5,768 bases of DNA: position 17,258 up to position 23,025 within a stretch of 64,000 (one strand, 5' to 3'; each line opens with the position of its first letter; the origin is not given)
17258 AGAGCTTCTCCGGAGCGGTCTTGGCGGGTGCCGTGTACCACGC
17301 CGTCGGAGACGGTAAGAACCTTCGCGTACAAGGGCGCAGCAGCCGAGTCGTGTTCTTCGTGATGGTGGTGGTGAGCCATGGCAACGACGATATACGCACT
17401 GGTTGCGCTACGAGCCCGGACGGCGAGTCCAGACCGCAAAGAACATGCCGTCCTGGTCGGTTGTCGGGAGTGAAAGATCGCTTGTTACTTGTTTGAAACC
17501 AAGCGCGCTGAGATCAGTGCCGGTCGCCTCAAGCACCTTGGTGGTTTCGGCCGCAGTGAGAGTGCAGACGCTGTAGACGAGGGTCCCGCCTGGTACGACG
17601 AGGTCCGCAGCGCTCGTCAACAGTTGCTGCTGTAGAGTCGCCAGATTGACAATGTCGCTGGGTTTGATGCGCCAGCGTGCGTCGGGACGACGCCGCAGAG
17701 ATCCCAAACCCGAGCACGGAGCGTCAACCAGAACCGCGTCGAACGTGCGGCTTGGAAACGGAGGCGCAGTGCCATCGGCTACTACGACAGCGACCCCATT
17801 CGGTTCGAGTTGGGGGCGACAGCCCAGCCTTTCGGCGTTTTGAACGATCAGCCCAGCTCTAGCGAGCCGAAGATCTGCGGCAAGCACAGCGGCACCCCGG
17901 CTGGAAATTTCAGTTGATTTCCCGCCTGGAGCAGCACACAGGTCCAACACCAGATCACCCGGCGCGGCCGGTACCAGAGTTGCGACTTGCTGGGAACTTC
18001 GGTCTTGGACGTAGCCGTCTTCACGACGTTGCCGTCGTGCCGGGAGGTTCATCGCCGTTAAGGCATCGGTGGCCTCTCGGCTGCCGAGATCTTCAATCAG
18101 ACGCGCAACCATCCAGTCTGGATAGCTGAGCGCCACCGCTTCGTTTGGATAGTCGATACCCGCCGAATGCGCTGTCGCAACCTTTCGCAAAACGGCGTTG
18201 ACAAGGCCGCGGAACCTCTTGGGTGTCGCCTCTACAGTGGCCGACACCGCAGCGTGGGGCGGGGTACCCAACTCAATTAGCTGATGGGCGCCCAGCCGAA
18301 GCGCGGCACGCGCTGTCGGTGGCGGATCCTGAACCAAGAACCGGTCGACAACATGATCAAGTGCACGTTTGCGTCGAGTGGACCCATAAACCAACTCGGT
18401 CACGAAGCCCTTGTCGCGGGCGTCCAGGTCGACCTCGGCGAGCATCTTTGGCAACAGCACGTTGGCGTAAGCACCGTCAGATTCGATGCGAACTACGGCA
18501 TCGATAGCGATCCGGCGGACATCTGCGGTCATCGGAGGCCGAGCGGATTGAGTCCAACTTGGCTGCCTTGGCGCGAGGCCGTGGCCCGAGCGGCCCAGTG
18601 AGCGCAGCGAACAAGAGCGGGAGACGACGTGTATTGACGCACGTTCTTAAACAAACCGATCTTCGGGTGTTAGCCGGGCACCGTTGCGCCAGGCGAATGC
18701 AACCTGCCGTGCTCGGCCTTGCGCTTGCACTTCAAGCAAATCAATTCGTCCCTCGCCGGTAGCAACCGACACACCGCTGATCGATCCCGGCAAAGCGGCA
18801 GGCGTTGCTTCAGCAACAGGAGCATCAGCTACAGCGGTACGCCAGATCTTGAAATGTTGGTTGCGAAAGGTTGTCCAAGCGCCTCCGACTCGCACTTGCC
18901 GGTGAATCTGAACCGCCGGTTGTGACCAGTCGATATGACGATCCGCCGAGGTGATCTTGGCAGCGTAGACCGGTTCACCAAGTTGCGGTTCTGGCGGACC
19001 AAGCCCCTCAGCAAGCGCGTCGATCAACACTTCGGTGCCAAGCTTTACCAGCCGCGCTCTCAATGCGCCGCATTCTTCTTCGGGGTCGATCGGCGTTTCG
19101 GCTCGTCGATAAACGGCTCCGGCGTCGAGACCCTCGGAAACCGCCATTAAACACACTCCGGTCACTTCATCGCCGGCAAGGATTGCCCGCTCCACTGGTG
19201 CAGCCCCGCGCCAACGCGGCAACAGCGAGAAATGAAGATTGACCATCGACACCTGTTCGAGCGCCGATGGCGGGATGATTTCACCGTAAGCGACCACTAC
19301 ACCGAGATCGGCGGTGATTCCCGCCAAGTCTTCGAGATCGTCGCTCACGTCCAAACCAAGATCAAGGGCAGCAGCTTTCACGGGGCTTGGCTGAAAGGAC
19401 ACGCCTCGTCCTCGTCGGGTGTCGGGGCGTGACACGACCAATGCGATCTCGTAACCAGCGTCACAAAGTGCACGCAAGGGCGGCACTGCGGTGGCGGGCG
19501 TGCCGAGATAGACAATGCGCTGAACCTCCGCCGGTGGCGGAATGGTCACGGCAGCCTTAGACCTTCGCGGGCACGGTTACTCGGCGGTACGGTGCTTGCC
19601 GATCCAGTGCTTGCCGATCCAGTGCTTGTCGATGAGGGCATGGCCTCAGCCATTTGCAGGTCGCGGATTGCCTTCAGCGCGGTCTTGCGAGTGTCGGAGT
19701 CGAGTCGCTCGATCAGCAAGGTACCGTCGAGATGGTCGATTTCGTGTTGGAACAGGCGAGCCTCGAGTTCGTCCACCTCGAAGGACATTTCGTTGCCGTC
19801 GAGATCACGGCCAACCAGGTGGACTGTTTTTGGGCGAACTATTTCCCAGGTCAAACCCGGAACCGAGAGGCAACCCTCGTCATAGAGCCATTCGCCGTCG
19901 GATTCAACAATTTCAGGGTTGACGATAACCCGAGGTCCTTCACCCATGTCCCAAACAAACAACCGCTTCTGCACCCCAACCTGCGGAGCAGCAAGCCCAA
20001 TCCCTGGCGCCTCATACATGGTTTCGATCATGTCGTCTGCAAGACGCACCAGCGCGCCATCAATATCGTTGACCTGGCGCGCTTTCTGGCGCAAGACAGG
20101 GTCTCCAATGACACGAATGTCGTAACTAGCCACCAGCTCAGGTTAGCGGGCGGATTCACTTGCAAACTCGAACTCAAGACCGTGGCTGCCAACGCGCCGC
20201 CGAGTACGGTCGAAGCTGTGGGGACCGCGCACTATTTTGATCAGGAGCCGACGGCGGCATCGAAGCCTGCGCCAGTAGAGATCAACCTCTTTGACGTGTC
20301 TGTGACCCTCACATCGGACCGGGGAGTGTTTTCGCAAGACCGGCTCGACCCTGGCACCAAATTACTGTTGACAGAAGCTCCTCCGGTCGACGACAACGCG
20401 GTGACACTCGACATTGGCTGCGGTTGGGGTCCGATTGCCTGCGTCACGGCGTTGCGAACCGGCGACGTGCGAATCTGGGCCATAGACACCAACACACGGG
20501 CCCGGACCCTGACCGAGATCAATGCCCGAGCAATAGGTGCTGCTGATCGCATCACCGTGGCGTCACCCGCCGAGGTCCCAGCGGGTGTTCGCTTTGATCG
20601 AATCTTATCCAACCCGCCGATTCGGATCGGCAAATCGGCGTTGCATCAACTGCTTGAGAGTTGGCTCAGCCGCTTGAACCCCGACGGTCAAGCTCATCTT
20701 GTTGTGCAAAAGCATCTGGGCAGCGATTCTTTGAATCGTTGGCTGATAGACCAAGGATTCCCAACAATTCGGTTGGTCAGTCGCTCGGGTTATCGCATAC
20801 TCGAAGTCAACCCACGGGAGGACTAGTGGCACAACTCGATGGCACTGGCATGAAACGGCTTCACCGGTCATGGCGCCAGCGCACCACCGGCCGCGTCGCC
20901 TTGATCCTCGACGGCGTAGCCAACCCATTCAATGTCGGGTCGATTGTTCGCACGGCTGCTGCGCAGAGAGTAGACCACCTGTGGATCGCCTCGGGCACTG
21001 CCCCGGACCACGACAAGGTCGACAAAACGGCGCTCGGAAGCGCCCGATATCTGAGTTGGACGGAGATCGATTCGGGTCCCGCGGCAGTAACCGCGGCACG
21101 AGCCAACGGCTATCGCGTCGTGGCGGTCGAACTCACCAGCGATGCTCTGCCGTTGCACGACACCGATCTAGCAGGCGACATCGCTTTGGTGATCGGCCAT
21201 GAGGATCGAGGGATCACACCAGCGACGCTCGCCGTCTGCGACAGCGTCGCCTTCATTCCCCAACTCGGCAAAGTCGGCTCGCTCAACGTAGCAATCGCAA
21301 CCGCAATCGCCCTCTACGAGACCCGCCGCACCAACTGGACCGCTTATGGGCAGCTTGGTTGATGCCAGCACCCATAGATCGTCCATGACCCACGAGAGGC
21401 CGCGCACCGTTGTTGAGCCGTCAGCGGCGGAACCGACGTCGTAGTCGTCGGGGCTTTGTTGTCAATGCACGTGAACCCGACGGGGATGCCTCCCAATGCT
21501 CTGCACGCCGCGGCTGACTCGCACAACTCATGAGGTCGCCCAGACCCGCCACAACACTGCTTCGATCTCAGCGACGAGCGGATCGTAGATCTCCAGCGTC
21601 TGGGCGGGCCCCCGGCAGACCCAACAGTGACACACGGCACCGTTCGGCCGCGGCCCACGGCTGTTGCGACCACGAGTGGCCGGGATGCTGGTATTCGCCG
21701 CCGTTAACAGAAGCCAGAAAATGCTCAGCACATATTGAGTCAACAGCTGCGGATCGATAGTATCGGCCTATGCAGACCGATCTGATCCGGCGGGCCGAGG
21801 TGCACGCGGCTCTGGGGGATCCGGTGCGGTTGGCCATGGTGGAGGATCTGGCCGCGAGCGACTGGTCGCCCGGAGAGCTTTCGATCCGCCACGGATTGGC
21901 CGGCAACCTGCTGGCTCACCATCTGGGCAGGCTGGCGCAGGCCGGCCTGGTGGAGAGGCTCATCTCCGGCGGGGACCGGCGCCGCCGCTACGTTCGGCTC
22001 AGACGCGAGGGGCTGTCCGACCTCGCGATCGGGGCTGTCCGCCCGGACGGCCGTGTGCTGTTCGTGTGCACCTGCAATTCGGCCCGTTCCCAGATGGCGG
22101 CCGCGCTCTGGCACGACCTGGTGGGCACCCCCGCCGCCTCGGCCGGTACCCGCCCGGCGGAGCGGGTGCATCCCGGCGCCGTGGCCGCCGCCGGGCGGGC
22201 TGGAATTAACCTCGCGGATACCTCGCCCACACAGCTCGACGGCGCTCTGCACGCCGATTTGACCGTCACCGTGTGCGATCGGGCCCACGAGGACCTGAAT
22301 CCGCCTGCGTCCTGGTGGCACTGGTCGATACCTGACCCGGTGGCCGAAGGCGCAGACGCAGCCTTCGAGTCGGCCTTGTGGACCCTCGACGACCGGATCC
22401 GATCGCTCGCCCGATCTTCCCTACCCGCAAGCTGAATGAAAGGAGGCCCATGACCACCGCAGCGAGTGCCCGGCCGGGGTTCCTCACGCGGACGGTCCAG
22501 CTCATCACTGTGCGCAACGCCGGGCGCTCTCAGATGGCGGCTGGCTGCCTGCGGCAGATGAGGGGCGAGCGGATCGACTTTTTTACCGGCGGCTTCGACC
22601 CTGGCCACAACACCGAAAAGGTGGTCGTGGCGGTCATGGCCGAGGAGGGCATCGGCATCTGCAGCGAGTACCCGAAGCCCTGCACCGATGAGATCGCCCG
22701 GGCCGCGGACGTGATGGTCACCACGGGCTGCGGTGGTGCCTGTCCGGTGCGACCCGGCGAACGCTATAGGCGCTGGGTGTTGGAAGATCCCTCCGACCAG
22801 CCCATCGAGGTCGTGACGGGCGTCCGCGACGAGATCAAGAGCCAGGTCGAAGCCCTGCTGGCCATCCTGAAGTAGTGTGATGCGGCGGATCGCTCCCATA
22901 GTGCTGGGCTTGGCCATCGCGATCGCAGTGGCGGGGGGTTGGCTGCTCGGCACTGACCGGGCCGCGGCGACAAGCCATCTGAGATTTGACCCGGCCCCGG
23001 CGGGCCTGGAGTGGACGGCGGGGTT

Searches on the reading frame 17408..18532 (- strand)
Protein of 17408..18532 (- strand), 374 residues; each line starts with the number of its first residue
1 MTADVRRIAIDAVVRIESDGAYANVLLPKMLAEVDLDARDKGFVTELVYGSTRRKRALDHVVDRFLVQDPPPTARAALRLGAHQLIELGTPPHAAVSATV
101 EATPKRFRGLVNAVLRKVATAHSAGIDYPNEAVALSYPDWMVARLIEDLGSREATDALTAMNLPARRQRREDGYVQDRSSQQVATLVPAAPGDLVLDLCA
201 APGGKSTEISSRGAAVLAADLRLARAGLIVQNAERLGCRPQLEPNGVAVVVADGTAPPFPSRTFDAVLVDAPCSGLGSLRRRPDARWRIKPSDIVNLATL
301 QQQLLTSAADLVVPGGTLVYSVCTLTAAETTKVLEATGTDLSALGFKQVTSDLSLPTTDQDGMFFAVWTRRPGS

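Call 27: search_protein_families(library=pfam, proteins=[window:17408-18532:-], max_evalue=0.00001)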
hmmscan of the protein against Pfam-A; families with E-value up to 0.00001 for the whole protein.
window:17408-18532:- (374 aa): 2 families
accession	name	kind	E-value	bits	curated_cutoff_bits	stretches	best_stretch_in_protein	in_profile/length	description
PF01189.24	Methyltr_RsmB-F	-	5.7e-38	131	27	1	190-336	7-152/199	16S rRNA methyltransferase RsmB/F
PF01029.23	NusB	-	5.7e-21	75.7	23.1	1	5-119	3-132/133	NusB family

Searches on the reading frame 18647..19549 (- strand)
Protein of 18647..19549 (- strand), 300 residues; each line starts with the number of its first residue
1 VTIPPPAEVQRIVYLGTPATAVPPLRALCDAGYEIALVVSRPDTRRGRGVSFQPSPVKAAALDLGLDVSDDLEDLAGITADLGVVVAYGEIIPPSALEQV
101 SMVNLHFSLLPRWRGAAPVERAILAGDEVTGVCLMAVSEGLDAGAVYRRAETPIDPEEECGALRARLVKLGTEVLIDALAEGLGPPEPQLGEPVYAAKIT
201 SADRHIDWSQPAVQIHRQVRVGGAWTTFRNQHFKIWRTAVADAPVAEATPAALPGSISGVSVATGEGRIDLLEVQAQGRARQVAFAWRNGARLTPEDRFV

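Call 27: search_protein_families(library=pfam, proteins=[window:18647-19549:-], max_evalue=0.00001)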
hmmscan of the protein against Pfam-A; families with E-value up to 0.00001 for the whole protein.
window:18647-19549:- (300 aa): 2 families
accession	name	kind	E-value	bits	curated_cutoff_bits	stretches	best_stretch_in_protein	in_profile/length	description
PF00551.24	Formyl_trans_N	-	1e-29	104.1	26.1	1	11-179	2-181/181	Formyl transferase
PF02911.23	Formyl_trans_C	-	2.8e-14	53.5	21.1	1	198-291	1-99/100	Formyl transferase, C-terminal domain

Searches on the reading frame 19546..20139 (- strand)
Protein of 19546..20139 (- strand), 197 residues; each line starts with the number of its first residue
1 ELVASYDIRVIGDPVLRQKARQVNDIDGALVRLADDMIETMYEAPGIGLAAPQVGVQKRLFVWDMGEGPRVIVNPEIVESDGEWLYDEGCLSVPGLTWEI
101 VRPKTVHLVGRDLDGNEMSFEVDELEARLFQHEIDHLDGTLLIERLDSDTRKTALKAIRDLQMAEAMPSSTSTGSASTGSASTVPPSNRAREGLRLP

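Call 40: search_protein_families(library=pfam, proteins=[window:19546-20139:-], max_evalue=0.0001)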
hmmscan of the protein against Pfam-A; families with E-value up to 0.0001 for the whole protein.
window:19546-20139:- (197 aa): 1 family
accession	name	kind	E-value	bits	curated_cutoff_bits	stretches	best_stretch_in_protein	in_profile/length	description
PF01327.26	Pep_deformylase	-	2e-48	164.4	22.8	1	7-151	3-155/156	Polypeptide deformylase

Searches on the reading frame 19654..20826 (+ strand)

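Call 27: search_protein_families(library=pfam, proteins=[window:19654-20826:+], max_evalue=0.00001)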
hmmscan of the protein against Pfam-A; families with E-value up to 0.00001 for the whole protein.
window:19654-20826:+ (390 aa): 1 family
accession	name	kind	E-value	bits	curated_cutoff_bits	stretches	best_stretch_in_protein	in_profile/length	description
PF05175.20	MTS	-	8.3e-28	97.6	23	1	217-383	2-169/170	Methyltransferase small domain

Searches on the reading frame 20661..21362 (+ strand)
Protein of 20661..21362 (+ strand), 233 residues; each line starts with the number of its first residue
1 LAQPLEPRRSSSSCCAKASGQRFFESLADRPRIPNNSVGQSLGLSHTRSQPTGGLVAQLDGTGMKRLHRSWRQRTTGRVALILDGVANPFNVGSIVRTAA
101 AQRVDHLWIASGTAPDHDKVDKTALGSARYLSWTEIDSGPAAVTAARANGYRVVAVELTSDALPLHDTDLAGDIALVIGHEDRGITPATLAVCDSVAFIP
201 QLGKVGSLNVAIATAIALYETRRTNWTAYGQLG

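Call 27: search_protein_families(library=pfam, proteins=[window:20661-21362:+], max_evalue=0.00001)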
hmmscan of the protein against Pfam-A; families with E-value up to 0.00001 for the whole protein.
window:20661-21362:+ (233 aa): 1 family
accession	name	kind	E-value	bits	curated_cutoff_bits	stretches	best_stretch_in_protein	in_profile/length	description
PF00588.24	SpoU_methylase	-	1.8e-32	112.8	29.7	1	79-219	2-142/142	SpoU rRNA Methylase family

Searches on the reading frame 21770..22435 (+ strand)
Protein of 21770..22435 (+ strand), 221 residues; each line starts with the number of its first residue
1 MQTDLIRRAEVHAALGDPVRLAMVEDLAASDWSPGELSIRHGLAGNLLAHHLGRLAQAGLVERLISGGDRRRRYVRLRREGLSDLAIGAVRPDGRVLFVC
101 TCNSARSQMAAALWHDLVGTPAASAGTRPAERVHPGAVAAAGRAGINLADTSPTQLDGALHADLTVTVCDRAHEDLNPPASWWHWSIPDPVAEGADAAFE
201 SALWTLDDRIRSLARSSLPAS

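Call 9: search_protein_families(library=pfam, proteins=[window:21770-22435:+], max_evalue=0.01)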
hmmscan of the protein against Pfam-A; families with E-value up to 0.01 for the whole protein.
window:21770-22435:+ (221 aa): 3 families
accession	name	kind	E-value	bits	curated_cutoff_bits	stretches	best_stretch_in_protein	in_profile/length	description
PF01451.26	LMWPc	-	5.3e-13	49.8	23.2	1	96-213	1-143/144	Low molecular weight phosphotyrosine protein phosphatase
PF12840.13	HTH_20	-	5e-05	23.6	27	1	15-62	1-49/51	Helix-turn-helix domain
PF12802.13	MarR_2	-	0.0058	17.2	27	0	34-72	23-61/61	MarR family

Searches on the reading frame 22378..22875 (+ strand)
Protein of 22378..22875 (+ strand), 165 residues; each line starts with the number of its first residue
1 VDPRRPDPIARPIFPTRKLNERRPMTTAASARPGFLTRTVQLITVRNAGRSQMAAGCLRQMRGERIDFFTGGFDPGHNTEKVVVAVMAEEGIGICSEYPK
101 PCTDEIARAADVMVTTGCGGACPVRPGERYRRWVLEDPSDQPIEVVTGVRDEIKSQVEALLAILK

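Call 9: search_protein_families(library=pfam, proteins=[window:22378-22875:+], max_evalue=0.01)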
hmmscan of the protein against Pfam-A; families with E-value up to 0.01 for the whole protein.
window:22378-22875:+ (165 aa): 1 family
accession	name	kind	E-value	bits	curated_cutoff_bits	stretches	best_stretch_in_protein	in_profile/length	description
PF01451.26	LMWPc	-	2.8e-10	41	23.2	1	41-161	2-144/144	Low molecular weight phosphotyrosine protein phosphatase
